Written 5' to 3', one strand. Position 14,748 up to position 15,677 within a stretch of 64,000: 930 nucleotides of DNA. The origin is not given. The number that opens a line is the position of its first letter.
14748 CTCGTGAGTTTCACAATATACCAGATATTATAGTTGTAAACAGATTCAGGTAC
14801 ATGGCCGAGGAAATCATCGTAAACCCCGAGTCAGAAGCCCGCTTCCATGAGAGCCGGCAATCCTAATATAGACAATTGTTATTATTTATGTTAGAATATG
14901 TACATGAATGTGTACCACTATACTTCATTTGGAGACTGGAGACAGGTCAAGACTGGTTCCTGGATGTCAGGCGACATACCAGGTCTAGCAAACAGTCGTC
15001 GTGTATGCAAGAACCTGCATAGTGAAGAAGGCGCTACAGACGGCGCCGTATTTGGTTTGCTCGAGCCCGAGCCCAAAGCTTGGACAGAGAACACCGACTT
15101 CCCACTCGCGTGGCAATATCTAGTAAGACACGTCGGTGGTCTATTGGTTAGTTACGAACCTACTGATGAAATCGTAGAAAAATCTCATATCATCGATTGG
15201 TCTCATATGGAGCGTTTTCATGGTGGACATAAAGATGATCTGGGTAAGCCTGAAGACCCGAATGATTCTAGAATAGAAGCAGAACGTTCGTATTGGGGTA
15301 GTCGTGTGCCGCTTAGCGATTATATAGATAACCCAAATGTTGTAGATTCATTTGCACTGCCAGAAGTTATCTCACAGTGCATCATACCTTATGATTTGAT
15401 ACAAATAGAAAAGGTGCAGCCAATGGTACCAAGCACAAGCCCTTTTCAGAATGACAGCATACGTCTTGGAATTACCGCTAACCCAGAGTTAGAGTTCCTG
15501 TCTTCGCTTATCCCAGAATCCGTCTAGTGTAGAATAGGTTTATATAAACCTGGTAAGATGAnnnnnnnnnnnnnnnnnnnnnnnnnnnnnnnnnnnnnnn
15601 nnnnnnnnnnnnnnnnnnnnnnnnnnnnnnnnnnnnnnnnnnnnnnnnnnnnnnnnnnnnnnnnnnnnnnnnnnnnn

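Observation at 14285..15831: Three-gene cassette of unknown proteins at the head of a restriction-modification island, sharing its promoter/operator architecture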

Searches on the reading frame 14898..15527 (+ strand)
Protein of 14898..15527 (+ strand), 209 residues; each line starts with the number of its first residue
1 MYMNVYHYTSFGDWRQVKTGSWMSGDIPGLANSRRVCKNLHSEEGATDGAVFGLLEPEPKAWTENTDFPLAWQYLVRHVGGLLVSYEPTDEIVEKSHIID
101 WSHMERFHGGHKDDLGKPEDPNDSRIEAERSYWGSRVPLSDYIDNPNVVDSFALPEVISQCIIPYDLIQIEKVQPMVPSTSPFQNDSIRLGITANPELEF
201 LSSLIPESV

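Call 4: search_protein_families(library=pfam, proteins=[window:14898-15527:+], max_evalue=1)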
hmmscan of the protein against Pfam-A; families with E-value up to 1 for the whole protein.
window:14898-15527:+ (209 aa): 0 families

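Call 5: search_protein_families(library=padloc, proteins=[window:14898-15527:+], max_evalue=1)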
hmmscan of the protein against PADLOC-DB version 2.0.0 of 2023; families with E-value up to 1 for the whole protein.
window:14898-15527:+ (209 aa): 0 families

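Call 6: search_protein_families(library=phrogs, proteins=[window:14898-15527:+], max_evalue=1)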
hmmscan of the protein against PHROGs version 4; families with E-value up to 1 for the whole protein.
window:14898-15527:+ (209 aa): 0 families

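Call 8: find_homologous_proteins(query=window:14898-15527:+, max_evalue=0.01)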
Query window:14898-15527:+ (209 aa): 7 proteins with E <= 0.01 among 123 candidates.
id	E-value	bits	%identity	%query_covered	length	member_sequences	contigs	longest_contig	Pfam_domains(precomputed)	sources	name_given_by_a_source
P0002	8.6e-140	482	100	99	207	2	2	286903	-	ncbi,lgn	-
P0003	1.5e-69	252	54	99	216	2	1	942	-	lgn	-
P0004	1.5e-68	249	54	97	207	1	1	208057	-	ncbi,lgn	-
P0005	1.2e-64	236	52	96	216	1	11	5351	-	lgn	-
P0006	2.4e-64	235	51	96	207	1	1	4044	-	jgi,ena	-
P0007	2.6e-64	235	51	97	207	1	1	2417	-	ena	-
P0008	4.7e-61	224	50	99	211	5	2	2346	-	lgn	-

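Call 9: find_encoding_contigs(protein=P0004, flank=10000, max_places=4)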
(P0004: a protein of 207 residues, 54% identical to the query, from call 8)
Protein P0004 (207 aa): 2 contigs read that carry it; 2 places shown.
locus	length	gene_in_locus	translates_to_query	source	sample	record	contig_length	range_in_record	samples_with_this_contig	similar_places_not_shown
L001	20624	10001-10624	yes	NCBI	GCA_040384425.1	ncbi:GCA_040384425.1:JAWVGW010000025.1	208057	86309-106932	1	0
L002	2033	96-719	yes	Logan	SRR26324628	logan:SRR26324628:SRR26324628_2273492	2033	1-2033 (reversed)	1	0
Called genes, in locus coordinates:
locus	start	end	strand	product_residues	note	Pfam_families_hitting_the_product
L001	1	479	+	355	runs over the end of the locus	PF11104:PilM_2, PF06723:MreB_Mbl (faint), PF05134:T2SSL (faint), PF14450:FtsA, PF25216:Volactin (weak)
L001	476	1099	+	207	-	-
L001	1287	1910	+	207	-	-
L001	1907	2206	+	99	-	-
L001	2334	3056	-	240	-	-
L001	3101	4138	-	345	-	PF01078:Mg_chelatase (faint), PF05496:RuvB_N, PF13191:AAA_16 (faint), PF00004:AAA, PF07728:AAA_5, PF17864:AAA_lid_4, PF05491:WHD_RuvB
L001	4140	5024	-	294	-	PF00248:Aldo_ket_red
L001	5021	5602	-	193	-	PF01330:RuvA_N, PF14520:HHH_5, PF07499:RuvA_C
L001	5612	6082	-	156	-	PF02075:RuvC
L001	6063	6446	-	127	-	-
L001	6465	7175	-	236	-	PF20772:TACO1_YebC_N, PF01709:Transcrip_reg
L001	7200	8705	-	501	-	PF03772:Competence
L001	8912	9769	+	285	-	PF00152:tRNA-synt_2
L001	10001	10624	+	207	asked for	-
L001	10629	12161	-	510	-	-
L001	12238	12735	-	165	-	-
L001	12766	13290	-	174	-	PF02643:DUF192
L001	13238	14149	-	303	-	PF18030:Rimk_N, PF14397:ATPgrasp_ST (faint), PF02655:ATP-grasp_3, PF02955:GSH-S_ATP, PF08443:RimK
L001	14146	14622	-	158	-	PF05618:RimB-like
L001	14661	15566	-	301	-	-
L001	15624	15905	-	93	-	-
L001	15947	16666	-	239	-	PF01556:DnaJ_C, PF00684:DnaJ_CXXCXGXG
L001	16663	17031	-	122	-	-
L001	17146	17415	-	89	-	PF04226:Transgly_assoc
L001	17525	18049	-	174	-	-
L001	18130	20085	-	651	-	PF00012:HSP70, PF06723:MreB_Mbl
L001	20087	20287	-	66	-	-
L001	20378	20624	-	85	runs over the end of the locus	-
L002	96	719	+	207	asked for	-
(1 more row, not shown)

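Call 10: find_encoding_contigs(protein=P0002, flank=10000, max_places=4)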
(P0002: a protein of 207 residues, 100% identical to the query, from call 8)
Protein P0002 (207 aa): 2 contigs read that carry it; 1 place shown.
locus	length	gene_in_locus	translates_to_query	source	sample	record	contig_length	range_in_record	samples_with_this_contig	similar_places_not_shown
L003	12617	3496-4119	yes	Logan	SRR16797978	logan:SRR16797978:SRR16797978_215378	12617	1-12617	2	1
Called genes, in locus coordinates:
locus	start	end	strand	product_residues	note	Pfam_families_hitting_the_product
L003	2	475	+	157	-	?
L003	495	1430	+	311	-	PF01193:RNA_pol_L, PF01000:RNA_pol_A_bac, PF03118:RNA_pol_A_CTD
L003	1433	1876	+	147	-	PF01196:Ribosomal_L17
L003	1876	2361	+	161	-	PF00572:Ribosomal_L13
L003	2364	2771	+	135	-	PF00380:Ribosomal_S9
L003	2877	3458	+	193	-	-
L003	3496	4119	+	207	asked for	-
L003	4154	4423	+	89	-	-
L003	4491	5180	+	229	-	PF09553:RE_Eco47II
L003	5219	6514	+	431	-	PF00376:MerR, PF12728:HTH_17 (weak), PF13411:MerR_1, PF00145:DNA_methylase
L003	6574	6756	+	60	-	PF04014:MazE_antitoxin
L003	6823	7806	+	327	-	PF13229:Beta_helix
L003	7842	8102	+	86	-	-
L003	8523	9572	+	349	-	PF00579:tRNA-synt_1b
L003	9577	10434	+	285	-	PF00849:PseudoU_synth_2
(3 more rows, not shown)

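Call 11: find_encoding_contigs(protein=P0005, flank=6000, max_places=6)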
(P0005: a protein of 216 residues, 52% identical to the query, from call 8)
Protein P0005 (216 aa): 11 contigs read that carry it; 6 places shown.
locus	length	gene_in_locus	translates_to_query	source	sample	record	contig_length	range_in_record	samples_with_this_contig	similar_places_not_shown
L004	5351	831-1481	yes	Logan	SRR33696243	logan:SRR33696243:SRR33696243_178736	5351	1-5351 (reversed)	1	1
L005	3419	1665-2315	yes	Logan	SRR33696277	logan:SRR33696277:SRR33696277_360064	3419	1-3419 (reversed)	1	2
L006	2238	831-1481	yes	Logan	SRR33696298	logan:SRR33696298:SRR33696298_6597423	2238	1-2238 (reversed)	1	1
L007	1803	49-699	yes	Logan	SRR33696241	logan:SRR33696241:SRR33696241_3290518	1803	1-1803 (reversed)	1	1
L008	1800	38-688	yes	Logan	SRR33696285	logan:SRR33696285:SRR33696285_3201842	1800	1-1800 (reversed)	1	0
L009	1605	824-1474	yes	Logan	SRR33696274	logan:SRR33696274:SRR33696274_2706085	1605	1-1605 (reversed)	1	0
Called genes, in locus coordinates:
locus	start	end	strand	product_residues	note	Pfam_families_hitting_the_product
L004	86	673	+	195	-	-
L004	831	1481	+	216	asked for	-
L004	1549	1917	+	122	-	-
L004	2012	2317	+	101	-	-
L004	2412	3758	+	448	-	PF07690:MFS_1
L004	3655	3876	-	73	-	-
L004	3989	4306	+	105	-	-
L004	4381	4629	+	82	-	-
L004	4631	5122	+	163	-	PF00583:Acetyltransf_1, PF13508:Acetyltransf_7, PF13673:Acetyltransf_10, PF08445:FR47 (weak)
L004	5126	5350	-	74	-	?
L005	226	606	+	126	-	-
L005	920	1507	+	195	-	-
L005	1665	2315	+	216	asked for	-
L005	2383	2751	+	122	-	-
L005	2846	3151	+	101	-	-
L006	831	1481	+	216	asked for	-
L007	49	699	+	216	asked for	-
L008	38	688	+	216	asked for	-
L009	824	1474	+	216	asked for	-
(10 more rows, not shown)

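Call 17: find_related_loci(query=A1, collection=genome_contigs, flank=8000)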
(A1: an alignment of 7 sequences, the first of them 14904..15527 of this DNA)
Query A1 (207 aa) in genome_contigs; peptide patterns used: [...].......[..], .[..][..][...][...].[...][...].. (x = any residue, [..] = any of these).
118 stretches matched a pattern; 2 encode a relative of the query (tblastn E <= 1e-3); 2 distinct loci.
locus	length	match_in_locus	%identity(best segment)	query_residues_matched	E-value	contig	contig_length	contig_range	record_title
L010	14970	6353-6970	53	1-201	2e-78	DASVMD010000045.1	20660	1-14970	MAG TPA_asm: Candidatus Saccharimonadales bacterium isolate SMAG_U3091 k141_255445, whole genome shotgun sequence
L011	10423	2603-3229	50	1-206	2e-67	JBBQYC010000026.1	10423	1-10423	MAG: Candidatus Saccharimonadales bacterium isolate Co_metawrap_2145 Cmw_2145_k141_1771954_length_10423_cov_12.9953, who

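Call 20: search_protein_families(library=pfam, proteins=[L010:2860-4212:-, L010:4488-5120:+, L010:5135-5773:+, L010:5877-6287:+, L010:7148-8098:+, L010:8506-9798:+, L010:10043-10825:-, L011:76-1062:+, L011:1286-1972:+, L011:2056-2505:+], max_evalue=0.01)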
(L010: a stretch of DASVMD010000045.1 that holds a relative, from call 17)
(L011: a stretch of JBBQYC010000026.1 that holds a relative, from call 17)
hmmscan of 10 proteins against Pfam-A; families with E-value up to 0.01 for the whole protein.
L010:2860-4212:- (450 aa): 0 families

L010:4488-5120:+ (210 aa): 0 families

L010:5135-5773:+ (212 aa): 0 families

L010:5877-6287:+ (136 aa): 0 families

L010:7148-8098:+ (316 aa): 1 family
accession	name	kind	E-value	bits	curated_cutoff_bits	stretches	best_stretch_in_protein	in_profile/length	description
PF11999.13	Ice_binding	-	5.1e-24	85.5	28.7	1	46-232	4-208/208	Ice-binding-like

L010:8506-9798:+ (430 aa): 4 families
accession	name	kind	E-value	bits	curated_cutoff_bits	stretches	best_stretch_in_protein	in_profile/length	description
PF20434.5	BD-FAE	-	1.7e-32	113.2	26.8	1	167-379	1-213/215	BD-FAE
PF07859.19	Abhydrolase_3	-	4.2e-26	92.5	25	1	185-394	1-202/210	alpha/beta hydrolase fold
PF00326.27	Peptidase_S9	-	8.8e-07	29.1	22.6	1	205-272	7-82/213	Prolyl oligopeptidase family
PF00135.34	COesterase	-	7.3e-06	25.6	27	1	164-223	84-143/515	Carboxylesterase family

L010:10043-10825:- (260 aa): 1 family
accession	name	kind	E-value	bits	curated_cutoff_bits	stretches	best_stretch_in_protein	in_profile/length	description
PF01553.26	Acyltransferase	-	2.3e-16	60.2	23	1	61-199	3-131/132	Acyltransferase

L011:76-1062:+ (328 aa): 3 families
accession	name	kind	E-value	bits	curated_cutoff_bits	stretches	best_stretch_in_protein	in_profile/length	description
PF00702.32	Hydrolase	-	6.5e-38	131.5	26.4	1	9-226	1-191/191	haloacid dehalogenase-like hydrolase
PF08282.18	Hydrolase_3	-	1.1e-08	35.6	20.9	1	198-258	195-255/255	haloacid dehalogenase-like hydrolase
PF12710.13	HAD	-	8.3e-05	23.5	27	1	145-222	86-188/189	haloacid dehalogenase-like hydrolase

L011:1286-1972:+ (228 aa): 2 families
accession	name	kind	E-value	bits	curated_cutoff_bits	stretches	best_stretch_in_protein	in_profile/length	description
PF24322.2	Tle3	-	0.00012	22.1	27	1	62-94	165-197/321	T6SS Tle3 phospholipase effector domain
PF06259.18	Abhydrolase_8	-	0.00021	21.4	20.5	1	41-123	69-154/178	Alpha/beta hydrolase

L011:2056-2505:+ (149 aa): 0 families

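Call 21: search_protein_families(library=pfam, proteins=[L011:3309-3785:+, L011:3788-4009:+, L011:4120-5235:+, L011:5253-6230:-, L011:6242-6877:+, L001:10629-12161:-, L001:8912-9769:+, L004:86-673:+, L004:1549-1917:+, L004:2012-2317:+], max_evalue=0.01)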
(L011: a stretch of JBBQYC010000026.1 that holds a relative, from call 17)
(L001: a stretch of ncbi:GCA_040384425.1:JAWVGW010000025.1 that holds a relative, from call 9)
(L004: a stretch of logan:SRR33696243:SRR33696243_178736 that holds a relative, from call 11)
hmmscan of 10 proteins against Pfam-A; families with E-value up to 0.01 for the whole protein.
L011:3309-3785:+ (158 aa): 1 family
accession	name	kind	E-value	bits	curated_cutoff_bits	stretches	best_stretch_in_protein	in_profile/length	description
PF11188.13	DUF2975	-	1.1e-28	100.2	27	1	47-157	20-129/130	Protein of unknown function (DUF2975)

L011:3788-4009:+ (73 aa): 3 families
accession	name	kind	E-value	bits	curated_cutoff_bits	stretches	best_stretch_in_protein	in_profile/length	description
PF13443.12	HTH_26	-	2.6e-25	88.9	22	1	6-67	1-62/63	Cro/C1-type HTH DNA-binding domain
PF01381.28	HTH_3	-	0.00042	20.7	23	1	12-61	6-54/55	Helix-turn-helix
PF13560.12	HTH_31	-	0.0017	19.1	27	1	13-59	12-58/64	Helix-turn-helix domain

L011:4120-5235:+ (371 aa): 2 families
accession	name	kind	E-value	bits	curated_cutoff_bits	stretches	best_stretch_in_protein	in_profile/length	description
PF08447.18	PAS_3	-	1e-11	45.4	25.6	1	236-324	2-89/89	PAS fold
PF25323.1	6TM_PilS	-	7.1e-05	23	27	1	20-204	7-185/189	PilS-like transmembrane domain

L011:5253-6230:- (325 aa): 1 family
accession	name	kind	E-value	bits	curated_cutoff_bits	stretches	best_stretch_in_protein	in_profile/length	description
PF01594.21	AI-2E_transport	-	9.5e-56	189.8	34.3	1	17-318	8-323/327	AI-2E family transporter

L011:6242-6877:+ (211 aa): 1 family
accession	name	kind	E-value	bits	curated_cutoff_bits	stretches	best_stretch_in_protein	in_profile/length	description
PF04525.18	LOR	-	0.0013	18.9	24.5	0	77-132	41-97/187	LURP-one-related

L001:10629-12161:- (510 aa): 0 families

L001:8912-9769:+ (285 aa): 1 family
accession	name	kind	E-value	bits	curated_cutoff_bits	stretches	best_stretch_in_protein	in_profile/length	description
PF00152.25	tRNA-synt_2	-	1.7e-12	47.4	25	1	14-274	25-292/308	tRNA synthetases class II (D, K and N)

L004:86-673:+ (195 aa): 0 families

L004:1549-1917:+ (122 aa): 0 families

L004:2012-2317:+ (101 aa): 0 families

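Call 23: predict_structure(alignment_id=A1)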
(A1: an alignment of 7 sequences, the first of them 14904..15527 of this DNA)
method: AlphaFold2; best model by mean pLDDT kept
length: 207 residues; sequences in the alignment: 7
mean_pLDDT: 73.4   pTM: 0.73
mean pLDDT of the five models: 73.4, 52.3, 51.7, 49.8, 44.0
residues with pLDDT >= 90: 26; 70-90: 98; 50-70: 74; < 50: 9
segments of 3 or more residues with pLDDT < 50: 110-116
pLDDT, mean of each block of 10 residues (from residue 1): 80 77 71 54 62 70 60 61 91 86 61 47 73 88 87 82 89 67 80 85 69
secondary structure, 60 per line:
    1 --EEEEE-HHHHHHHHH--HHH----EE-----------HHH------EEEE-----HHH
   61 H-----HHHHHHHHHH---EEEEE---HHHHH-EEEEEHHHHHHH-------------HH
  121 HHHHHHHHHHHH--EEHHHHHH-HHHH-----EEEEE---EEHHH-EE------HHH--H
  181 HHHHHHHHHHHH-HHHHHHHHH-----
elements in order: E3-7 H9-17 E49-52 H58-61 H67-76 E80-84 H88-92 E94-98 H99-105 H119-132 H137-142 H144-147 E153-157 H180-192 H194-202

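Call 32: fold_search(model_id=the predicted structure, library=pdb)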
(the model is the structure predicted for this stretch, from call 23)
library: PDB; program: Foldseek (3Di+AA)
matches with E <= 10: 36; with E <= 0.001: 0
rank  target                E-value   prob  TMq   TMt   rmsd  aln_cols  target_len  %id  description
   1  7ski_B                1.9e-02  0.63  0.27  0.31   9.4       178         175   12  Pertussis toxin in complex with PJ34 (released 2022-04-13)
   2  4z9d_C                2.0e-01  0.18  0.25  0.29   9.7       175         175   11  EcPltA (released 2016-10-12)
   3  8baq                  7.9e-01  0.15  0.36  0.36   8.0       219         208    9  E. coli C7 DarT1 in complex with NAD+ (released 2023-07-12)
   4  7ri3_D                7.9e-01  0.08  0.28  0.13  12.4       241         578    9  Crystal structure of Albireti Toxin, a diphtheria toxin homolog, from Streptomyces albireticuli (released 2022-04-20)
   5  7wzs_A                8.4e-01  0.10  0.33  0.19  12.1       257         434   10  Crystal structure of Chromobacterium violaceum effector CopC in complex with host calmodulin and caspase-7 (released 2022-05-18)
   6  7xn4_B                1.8e+00  0.06  0.32  0.18  11.9       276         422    9  Cryo-EM structure of CopC-CaM-caspase-3 with NAD+ (released 2022-12-14)
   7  9biw_B                3.2e+00  0.03  0.26  0.13  12.8       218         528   10  Crystal structure of Chelona Toxin, a diphtheria toxin homolog, from Austwickia chelonae (released 2024-08-07)
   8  7kiq_D                3.8e+00  0.02  0.12  0.28  11.6       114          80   10  Crystal structure of the mouse lipin-2 M-Lip domain (released 2021-07-07)
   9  5t7b_A                4.6e+00  0.01  0.11  0.04  12.5        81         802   17  Argonaute-2 - 5'-(E)-vinylphosphonate 2'-O-methyl-uridine modified mrTTR guide RNA complex (released 2016-12-14)
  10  8haj_K                4.9e+00  0.01  0.14  0.07  14.7       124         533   14  Cryo-EM structure of the p300 catalytic core bound to the H4K12acK16ac nucleosome, class 2 (4.8 angstrom resolution) (released 2023-05-17)
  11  6gyr_D                4.9e+00  0.01  0.12  0.06  16.5       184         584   16  Transcription factor dimerization activates the p300 acetyltransferase (released 2018-10-17)
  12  4kre_A                5.2e+00  0.01  0.11  0.03  10.7        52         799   19  Structure of Human Argonaute-1 bound to endogenous Sf9 RNA (released 2013-06-19)
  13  7olc_LZ               5.2e+00  0.01  0.11  0.15  14.4       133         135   10  Thermophilic eukaryotic 80S ribosome at idle POST state (released 2022-01-26)
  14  5vm9_A                5.9e+00  0.01  0.10  0.04  14.4        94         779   13  Human Argonaute3 bound to guide RNA (released 2017-10-18)
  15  7ssk                  5.9e+00  0.01  0.09  0.05  15.8       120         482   12  Human P300 complexed with a glycine-based inhibitor (released 2022-11-09)
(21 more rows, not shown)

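Call 34: find_related_loci(query=A1, collection=viral_contigs, flank=8000)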
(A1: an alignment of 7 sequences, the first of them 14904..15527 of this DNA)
Query A1 (207 aa) in viral_contigs; peptide patterns used: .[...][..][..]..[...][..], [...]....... (x = any residue, [..] = any of these).
77 stretches matched a pattern, but none encodes a relative of the query by tblastn (E <= 1e-3).

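Call 36: search_solved_structures(query=A1, max_evalue=10, show_alignments=3)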
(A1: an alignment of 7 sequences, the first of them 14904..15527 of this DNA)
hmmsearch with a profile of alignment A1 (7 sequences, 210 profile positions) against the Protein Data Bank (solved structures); distinct sequences matched with E-value up to 10: 0.

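Call 47: search_protein_families(library=pfam, alignment_id=A1, max_evalue=10)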
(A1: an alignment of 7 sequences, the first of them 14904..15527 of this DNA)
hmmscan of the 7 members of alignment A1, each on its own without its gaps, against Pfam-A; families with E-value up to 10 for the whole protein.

A. member 1, window:14904-15527:+ (207 aa): 0 families

B. families by the number of members that match (of 7 scanned): 2 families
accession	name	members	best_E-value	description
PF13009.11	Integrase_2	1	0.026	Putative integrase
PF06823.17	DUF1236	1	0.076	Protein of unknown function (DUF1236)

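Call 56: search_dna_similar(query=window:14904-15527:+, collection=plasmids, mode=protein, max_evalue=1, max_rows=10)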
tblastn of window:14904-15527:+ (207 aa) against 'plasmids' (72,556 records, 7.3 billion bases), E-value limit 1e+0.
Records with a match: 1; places in all: 1; records where one place covers at least 80% of the query: 0.
Best place of each record, by identity: <60% 1.
By first word of the organism name: Agrobacterium 1.
By predicted mobility (MOB-suite, as given by PLSDB): conjugative 1.
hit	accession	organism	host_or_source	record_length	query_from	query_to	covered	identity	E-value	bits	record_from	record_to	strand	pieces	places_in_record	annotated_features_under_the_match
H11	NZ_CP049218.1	Agrobacterium tumefaciens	Clematis,cell culture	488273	96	159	31%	30.8%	1e+0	38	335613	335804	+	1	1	ThiF family adenylyltransferase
